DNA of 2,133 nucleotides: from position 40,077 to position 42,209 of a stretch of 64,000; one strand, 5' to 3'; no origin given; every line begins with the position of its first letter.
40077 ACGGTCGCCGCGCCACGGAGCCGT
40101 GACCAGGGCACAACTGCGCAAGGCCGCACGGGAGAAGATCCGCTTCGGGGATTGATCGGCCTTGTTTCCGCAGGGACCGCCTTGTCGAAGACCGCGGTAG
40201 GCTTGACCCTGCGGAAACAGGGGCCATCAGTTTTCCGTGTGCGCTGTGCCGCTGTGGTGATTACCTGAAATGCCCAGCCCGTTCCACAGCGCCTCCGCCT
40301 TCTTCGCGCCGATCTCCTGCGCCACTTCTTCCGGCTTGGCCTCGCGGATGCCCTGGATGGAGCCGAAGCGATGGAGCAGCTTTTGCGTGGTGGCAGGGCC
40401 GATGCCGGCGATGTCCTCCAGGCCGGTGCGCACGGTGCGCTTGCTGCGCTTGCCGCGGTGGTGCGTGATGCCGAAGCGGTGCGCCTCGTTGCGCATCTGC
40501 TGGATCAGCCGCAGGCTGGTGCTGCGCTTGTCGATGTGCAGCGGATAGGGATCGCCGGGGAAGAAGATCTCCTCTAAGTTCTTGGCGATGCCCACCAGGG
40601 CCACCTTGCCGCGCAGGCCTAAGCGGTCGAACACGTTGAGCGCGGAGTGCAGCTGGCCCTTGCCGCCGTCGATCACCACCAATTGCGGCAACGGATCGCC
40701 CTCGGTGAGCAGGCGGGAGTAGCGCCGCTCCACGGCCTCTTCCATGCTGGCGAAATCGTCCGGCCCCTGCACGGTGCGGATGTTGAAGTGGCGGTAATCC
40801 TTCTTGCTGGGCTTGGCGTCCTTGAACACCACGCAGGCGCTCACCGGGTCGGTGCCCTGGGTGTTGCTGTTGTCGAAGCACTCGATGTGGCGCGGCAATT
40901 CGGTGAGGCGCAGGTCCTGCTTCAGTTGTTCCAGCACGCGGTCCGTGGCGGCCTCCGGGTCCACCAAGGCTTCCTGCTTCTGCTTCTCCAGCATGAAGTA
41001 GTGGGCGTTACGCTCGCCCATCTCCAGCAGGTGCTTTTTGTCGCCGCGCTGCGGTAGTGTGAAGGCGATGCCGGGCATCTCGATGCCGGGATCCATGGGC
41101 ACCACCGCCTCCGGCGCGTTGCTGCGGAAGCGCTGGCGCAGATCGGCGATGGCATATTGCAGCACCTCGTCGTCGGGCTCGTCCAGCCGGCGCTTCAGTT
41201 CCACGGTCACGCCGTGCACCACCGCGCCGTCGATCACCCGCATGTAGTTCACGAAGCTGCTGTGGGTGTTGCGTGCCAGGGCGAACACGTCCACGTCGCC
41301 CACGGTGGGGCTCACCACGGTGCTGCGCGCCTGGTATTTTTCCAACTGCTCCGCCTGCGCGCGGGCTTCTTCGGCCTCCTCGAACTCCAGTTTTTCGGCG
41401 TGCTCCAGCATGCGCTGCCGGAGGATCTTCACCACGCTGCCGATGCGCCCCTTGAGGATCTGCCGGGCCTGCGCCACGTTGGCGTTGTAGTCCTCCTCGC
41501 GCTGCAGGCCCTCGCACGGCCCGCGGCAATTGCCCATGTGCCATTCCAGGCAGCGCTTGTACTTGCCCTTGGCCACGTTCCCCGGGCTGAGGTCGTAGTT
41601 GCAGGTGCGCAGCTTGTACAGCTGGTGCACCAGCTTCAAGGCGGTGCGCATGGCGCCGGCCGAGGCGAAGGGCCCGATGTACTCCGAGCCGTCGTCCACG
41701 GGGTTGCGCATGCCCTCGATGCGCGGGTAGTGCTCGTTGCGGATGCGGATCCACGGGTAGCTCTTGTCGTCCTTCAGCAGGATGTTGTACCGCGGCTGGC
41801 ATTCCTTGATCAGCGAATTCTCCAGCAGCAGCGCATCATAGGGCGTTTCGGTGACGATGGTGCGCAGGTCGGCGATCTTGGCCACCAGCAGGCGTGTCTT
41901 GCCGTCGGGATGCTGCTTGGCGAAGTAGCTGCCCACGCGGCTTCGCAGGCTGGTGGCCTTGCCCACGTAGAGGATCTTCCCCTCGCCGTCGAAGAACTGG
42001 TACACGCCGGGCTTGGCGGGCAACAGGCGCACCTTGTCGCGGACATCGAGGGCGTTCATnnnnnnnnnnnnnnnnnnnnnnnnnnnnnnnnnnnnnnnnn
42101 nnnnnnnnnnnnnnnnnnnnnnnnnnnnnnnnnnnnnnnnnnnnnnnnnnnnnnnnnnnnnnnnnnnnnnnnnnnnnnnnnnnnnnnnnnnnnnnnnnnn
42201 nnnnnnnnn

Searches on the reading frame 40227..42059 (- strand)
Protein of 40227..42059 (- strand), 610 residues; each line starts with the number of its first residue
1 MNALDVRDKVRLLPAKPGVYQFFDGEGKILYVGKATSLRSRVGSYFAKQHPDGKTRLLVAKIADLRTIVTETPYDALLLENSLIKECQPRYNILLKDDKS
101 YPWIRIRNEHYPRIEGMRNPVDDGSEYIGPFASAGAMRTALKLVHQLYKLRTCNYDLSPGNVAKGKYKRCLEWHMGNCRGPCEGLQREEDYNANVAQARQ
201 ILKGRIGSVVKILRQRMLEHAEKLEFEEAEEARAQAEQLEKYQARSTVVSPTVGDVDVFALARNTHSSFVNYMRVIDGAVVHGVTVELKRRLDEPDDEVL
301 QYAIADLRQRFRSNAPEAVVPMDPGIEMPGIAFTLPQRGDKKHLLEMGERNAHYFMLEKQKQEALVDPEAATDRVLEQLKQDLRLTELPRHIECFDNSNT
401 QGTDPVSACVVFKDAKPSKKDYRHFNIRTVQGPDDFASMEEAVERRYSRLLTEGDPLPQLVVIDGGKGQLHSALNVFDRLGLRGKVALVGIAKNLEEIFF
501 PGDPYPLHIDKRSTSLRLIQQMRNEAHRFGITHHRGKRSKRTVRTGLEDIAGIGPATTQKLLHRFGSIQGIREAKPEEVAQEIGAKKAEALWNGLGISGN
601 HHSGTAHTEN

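Call 59: search_protein_families(library=pfam, proteins=[window:40227-42059:-], max_evalue=0.001)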
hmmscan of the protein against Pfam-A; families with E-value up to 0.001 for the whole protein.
window:40227-42059:- (610 aa): 5 families
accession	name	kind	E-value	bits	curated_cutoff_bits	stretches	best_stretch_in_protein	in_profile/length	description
PF08459.17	UvrC_RNaseH_dom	-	3.2e-54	183.5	22.3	1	381-531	2-159/159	UvrC RNAse H endonuclease domain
PF22920.2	UvrC_RNaseH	-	6.7e-12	45.8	24.3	1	255-356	1-113/116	UvrC Ribonuclease H-like domain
PF01541.30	GIY-YIG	-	6e-08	33.3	22.6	1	17-92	2-78/78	GIY-YIG catalytic domain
PF14520.12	HHH_5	-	4.8e-07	30.6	27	1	547-591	4-51/57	Helix-hairpin-helix domain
PF24348.1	DUF7508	-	0.00087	19.8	26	0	7-49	12-53/79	Domain of unknown function (DUF7508)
